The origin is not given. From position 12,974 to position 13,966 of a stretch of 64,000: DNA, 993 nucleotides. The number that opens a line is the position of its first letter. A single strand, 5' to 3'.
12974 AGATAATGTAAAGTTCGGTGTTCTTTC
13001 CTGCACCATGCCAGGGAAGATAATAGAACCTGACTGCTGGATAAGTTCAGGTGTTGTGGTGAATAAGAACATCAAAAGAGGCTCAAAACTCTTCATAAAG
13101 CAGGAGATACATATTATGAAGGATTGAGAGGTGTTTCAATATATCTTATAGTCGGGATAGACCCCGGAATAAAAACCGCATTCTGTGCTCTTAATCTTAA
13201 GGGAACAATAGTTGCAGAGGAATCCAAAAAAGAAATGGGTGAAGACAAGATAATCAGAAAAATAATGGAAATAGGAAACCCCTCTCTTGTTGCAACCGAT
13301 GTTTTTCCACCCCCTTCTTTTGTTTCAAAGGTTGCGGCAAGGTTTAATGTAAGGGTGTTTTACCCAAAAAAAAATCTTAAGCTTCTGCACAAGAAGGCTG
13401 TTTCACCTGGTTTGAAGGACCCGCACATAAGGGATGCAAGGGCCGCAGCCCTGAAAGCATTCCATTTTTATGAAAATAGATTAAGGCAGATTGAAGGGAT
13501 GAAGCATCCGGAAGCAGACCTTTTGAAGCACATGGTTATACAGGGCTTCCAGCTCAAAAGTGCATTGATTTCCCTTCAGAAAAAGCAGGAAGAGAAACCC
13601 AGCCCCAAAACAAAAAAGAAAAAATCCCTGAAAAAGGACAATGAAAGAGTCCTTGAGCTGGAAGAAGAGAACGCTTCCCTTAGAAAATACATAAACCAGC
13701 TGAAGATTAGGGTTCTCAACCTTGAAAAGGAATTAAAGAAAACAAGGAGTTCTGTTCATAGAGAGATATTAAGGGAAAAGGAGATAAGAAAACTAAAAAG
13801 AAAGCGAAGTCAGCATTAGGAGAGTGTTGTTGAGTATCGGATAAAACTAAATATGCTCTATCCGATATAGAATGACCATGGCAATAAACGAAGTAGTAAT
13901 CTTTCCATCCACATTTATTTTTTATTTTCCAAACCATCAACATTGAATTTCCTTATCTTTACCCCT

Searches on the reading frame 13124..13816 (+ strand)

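Call 55: search_protein_families(library=pfam, proteins=[window:13124-13816:+], max_evalue=0.001)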
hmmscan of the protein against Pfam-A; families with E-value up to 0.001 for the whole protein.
window:13124-13816:+ (231 aa): 2 families
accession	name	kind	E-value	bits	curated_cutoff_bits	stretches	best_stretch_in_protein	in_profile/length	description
PF04312.18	DUF460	-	1.2e-30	106.4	28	1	7-109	31-135/135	Protein of unknown function (DUF460)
PF08614.16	ATG16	-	0.00041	21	33.7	1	103-230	9-134/200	Autophagy protein 16 (ATG16)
